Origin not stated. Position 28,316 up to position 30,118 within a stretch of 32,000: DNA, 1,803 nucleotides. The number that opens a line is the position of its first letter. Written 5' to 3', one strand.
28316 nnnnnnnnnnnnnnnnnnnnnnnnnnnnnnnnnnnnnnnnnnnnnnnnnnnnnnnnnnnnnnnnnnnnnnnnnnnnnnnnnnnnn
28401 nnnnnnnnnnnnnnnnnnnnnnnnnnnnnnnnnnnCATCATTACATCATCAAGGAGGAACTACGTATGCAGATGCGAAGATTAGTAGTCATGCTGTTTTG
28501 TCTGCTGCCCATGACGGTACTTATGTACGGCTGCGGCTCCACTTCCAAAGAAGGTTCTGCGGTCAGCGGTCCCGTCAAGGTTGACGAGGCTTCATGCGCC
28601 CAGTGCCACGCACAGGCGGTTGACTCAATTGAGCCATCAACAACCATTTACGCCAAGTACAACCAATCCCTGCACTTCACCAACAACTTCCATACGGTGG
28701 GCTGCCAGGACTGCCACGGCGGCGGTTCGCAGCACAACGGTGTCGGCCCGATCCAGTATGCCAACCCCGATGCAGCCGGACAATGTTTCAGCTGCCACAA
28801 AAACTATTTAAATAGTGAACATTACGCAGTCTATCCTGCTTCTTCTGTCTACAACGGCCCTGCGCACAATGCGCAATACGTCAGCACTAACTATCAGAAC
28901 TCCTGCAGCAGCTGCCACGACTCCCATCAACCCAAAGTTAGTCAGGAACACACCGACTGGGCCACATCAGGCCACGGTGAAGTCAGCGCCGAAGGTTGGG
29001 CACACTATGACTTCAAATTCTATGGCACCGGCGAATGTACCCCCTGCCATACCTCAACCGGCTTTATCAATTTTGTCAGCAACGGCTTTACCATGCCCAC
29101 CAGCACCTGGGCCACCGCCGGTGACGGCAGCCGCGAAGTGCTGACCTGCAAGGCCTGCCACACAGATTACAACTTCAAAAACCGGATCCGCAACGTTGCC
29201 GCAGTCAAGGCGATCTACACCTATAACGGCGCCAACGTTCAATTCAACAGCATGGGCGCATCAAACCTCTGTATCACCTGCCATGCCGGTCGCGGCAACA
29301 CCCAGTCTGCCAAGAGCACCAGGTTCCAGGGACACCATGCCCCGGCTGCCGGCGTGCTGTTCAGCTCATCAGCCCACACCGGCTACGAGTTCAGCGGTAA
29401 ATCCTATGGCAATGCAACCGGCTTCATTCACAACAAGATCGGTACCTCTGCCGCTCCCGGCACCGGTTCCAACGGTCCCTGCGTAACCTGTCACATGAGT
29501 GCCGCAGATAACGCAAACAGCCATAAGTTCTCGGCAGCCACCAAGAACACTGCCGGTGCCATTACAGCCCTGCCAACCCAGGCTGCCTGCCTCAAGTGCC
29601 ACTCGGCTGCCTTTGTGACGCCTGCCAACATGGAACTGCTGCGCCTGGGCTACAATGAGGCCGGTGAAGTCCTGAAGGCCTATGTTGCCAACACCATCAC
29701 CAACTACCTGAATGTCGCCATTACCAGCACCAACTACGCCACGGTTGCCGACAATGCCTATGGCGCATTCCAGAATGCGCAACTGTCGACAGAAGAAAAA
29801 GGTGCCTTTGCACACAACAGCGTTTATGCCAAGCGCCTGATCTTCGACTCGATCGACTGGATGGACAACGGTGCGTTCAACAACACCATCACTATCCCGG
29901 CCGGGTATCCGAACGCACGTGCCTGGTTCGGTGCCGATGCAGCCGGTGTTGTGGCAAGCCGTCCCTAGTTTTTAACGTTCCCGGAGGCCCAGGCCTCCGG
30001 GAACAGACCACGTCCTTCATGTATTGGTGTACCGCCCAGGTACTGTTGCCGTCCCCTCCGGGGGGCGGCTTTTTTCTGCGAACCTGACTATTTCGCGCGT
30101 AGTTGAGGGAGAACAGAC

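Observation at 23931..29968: Hybrid extracellular electron conduit: an OmcA/MtrC-type surface decahaem encoded with a Geobacter-type porin / octahaem / lipoprotein-cytochrome module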

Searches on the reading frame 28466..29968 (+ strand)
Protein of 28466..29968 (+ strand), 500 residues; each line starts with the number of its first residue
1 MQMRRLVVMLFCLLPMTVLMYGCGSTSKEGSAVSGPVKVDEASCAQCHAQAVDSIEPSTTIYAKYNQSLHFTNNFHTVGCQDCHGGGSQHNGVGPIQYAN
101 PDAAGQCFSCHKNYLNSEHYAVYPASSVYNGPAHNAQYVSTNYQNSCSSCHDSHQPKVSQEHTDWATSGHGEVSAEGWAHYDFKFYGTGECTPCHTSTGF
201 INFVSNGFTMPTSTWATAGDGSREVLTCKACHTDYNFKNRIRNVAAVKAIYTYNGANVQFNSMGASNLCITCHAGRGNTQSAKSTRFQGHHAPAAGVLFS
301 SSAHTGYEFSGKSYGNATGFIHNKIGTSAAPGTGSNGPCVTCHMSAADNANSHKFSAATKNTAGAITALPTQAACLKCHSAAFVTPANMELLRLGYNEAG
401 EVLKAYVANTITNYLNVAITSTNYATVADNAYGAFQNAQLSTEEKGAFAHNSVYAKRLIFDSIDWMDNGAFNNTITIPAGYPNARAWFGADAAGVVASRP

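Call 5: search_protein_families(library=ncbifam, proteins=[window:28466-29968:+], max_evalue=1)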
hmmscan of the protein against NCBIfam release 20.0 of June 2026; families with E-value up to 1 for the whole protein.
window:28466-29968:+ (500 aa): 5 families
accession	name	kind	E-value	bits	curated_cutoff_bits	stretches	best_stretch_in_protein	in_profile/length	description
TIGR03507.1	decahem_SO1788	subfamily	1.4e-10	40.3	209.3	2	37-234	485-662/672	OmcA/MtrC family decaheme c-type cytochrome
TIGR03508.1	decahem_SO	subfamily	1.5e-07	31.1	192.2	3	187-284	1-88/258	DmsE family decaheme c-type cytochrome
NF041198.1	UshA_like_PCGU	equivalog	1.1e-06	27.5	275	1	42-113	443-510/519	UshA-like (seleno)protein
TIGR01905.1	paired_CXXCH_1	subfamily_domain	0.0036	17.2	25.2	0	144-156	6-18/41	doubled CXXCH domain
TIGR02161.1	napC_nirT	subfamily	0.91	9.4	310.6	1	41-84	45-82/185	periplasmic nitrate (or nitrite) reductase c-type cytochrome, NapC/NirT family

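Call 6: search_protein_families(library=pfam, proteins=[window:28466-29968:+], max_evalue=1)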
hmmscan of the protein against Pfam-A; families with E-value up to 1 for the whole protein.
window:28466-29968:+ (500 aa): 8 families
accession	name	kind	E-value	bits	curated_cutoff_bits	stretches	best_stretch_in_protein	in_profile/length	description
PF22113.1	Mtrc-MtrF_II-IV_dom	-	4e-14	53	30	4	266-382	28-130/176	Outer membrane cytochrome MtrC/MtrF-like, domains II/IV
PF14522.11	Cytochrome_C7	-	5.8e-11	42.5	24.8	3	225-282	13-57/67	Cytochrome c7 and related cytochrome c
PF14537.11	Cytochrom_c3_2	-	8e-09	36.3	25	3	333-380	23-65/79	Cytochrome c3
PF09699.15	Paired_CXXCH_1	-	1.5e-06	28.3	20.6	1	79-113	7-38/41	Doubled CXXCH motif (Paired_CXXCH_1)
PF03264.19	Cytochrom_NNT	-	0.032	14.4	24.1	1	335-381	35-74/174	NapC/NirT cytochrome c family, N-terminal region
PF02433.20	FixO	-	0.043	13.8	29.6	0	43-70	61-88/219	Cytochrome C oxidase, mono-heme subunit/FixO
PF13435.11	Cytochrome_C554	-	0.32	12.4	20.8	0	40-85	47-84/84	Cytochrome c554 and c-prime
PF17026.10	zf-RRPl_C4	-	0.35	11.5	28.9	1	224-288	17-74/108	Putative ribonucleoprotein zinc-finger pf C4 type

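Call 8: search_solved_structures(query=window:28466-29968:+, max_evalue=1)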
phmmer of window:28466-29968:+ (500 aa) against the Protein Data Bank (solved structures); distinct sequences matched with E-value up to 1: 2.
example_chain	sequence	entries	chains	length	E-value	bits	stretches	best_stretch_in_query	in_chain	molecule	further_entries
6f0k_A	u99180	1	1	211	0.075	15.3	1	62-113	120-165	Cytochrome c family protein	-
1bvb_A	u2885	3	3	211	0.2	13.8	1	47-155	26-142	CYTOCHROME C-554 | CYTOCHROME C554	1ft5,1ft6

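Call 60: find_homologous_proteins(query=window:28466-29968:+)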
Query window:28466-29968:+ (500 aa): 448 proteins with E <= 0.001 among 8000 candidates; the best 120 are listed.
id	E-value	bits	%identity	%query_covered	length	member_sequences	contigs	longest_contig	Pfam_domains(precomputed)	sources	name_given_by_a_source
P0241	0.0e+0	1124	97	100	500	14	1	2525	PF09699.16,PF14537.12,PF14522.12,PF22113.2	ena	-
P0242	1.4e-272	923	79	100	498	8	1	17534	PF09699.16,PF14537.12,PF14522.12,PF22113.2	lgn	-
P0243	5.4e-271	918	79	100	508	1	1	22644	PF09699.16,PF14537.12,PF14522.12,PF22113.2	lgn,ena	-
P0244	2.1e-257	873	75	100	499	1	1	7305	PF09699.16,PF14537.12,PF14522.12,PF22113.2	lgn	-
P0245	5.1e-238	809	70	100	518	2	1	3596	PF09699.16,PF14537.12,PF14522.12,PF22113.2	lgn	-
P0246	8.8e-238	808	71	100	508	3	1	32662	PF09699.16,PF14537.12,PF14522.12,PF22113.2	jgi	-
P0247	1.5e-231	788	66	100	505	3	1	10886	PF09699.16,PF14537.12,PF14522.12,PF22113.2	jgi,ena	-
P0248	1.6e-218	745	66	100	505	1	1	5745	PF09699.16,PF14537.12,PF14522.12,PF22113.2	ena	-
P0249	1.6e-187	643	57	100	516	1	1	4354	PF09699.16,PF14537.12,PF14522.12,PF22113.2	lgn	-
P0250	2.6e-170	586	54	100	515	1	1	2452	PF09699.16,PF14537.12,PF14522.12,PF22113.2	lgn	-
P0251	1.0e-115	406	44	100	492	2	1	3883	PF09699.16,PF14537.12,PF02335.21,PF14522.12,PF22113.2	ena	-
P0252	3.9e-110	387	37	95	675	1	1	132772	PF09699.16,PF14537.12,PF14522.12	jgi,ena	-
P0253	1.2e-109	386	39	81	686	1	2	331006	PF09699.16,PF14537.12,PF14522.12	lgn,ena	-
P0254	6.1e-109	383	47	65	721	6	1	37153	PF09699.16,PF14537.12,PF14522.12,PF22113.2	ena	-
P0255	9.2e-106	373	46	62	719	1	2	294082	PF09699.16,PF14537.12,PF02085.22,PF14522.12,PF22113.2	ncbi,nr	ncbi:MAG: hypothetical protein HGB32_13430 [Geobacteraceae bacterium]|nr:hypothetical protein [Geoba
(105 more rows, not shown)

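Call 68: predict_structure(alignment_id=A2)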
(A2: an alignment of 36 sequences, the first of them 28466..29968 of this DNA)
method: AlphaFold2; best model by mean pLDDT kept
length: 500 residues; sequences in the alignment: 36
mean_pLDDT: 62.5   pTM: 0.57
mean pLDDT of the five models: 62.5, 60.5, 56.6, 54.4, 52.6
residues with pLDDT >= 90: 60; 70-90: 130; 50-70: 129; < 50: 181
segments of 3 or more residues with pLDDT < 50: 13-34, 91-93, 123-136, 158-207, 214-216, 218-242, 265-270, 274-278, 289-300, 316-344, 349-355
pLDDT, mean of each block of 10 residues (from residue 1): 53 45 28 53 76 71 78 67 68 64 81 69 44 48 65 55 42 44 44 40 45 49 47 45 57 66 49 50 55 43 67 56 35 36 48 53 76 67 84 91 96 95 87 88 71 83 94 91 91 74
secondary structure, 60 per line:
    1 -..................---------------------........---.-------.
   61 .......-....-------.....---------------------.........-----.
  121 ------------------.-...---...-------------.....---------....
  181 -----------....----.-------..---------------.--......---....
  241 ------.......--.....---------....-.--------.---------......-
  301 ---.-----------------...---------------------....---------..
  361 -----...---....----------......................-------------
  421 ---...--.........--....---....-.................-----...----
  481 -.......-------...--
elements in order: H2-19 H41-48 H61-67 H69-72 H80-84 H106-114 H163-167 H177-180 H192-195 H228-233 H237-240 E247-253 E256-260 H270-273 H294-299 H346-349 E366-368 H372-375 H386-407 H429-437 H440-443 H447-450 H452-468 E474-476 H482-488 E496-498

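Call 73: fold_search(model_id=the predicted structure, library=pdb)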
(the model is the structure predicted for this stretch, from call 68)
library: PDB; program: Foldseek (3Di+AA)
matches with E <= 10: 23; with E <= 0.001: 0
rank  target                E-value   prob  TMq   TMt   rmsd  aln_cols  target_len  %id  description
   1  6qvm_A                4.8e-01  0.11  0.23  0.18  17.4       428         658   16  Undecaheme cytochrome from S-layer of Carboxydothermus ferrireducens (released 2020-03-25)
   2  3f29_B                1.0e+00  0.07  0.25  0.24  20.6       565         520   13  Structure of the Thioalkalivibrio nitratireducens cytochrome c nitrite reductase in complex with sulfite (released 2008-12-09)
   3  2rf7_A                1.3e+00  0.16  0.14  0.15   9.7       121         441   16  Crystal structure of the escherichia coli nrfa mutant Q263E (released 2008-03-25)
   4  4wjy_A                2.0e+00  0.13  0.14  0.15   9.6       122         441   16  Esherichia coli nitrite reductase NrfA H264N (released 2015-03-11)
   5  3ttb_A                2.2e+00  0.05  0.25  0.24  20.5       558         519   13  Structure of the Thioalkalivibrio paradoxus cytochrome c nitrite reductase in complex with sulfite (released 2011-10-05)
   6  2rdz_A                3.6e+00  0.10  0.14  0.15   9.5       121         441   15  High Resolution Crystal Structure of the Escherichia coli Cytochrome c Nitrite Reductase. (released 2008-03-25)
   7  3rkh_A                3.8e+00  0.03  0.25  0.24  20.7       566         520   12  Structure of the Thioalkalivibrio nitratireducens cytochrome c nitrite reductase in a complex with nitrite (full occup (released 2011-06-15)
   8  8rv0                  6.0e+00  0.02  0.19  0.19  13.3       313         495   13  Crystal structure of octaheme nitrite reductase from Trichlorobacter ammonificans in complex with nitrite (released 2024-03-27)
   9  8glv_Ea               6.3e+00  0.02  0.07  0.05  10.0        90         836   12  96-nm repeat unit of doublet microtubules from Chlamydomonas reinhardtii flagella (released 2023-05-31)
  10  6qyc_C                7.1e+00  0.01  0.08  0.07  14.5       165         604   15  Crystal structure of MtrC from Shewanella baltica OS185 (released 2020-04-22)
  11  8j7w_A                7.1e+00  0.01  0.07  0.10  12.2       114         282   16  Cryo-EM structure of hZnT7-Fab complex in zinc state 2, determined in heterogeneous conformations- one subunit in an i (released 2023-09-20)
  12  1gu6_A                7.5e+00  0.06  0.13  0.14   6.5        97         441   16  Structure of the Periplasmic Cytochrome c Nitrite Reductase from Escherichia coli (released 2002-03-08)
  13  5d92_A                7.9e+00  0.01  0.07  0.10  15.1       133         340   15  Structure of a phosphatidylinositolphosphate (PIP) synthase from Renibacterium Salmoninarum (released 2015-11-04)
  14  9qfx_A                8.9e+00  0.01  0.07  0.10  10.9        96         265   12  Nucleotide-free wild type Wzm-Wzt from Mycobacterium abscessus in LMNG (released 2026-03-11)
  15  5ukh                  8.9e+00  0.01  0.07  0.09  13.4       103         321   14  Structure of TelC from Streptococcus intermedius B196 (released 2017-07-26)
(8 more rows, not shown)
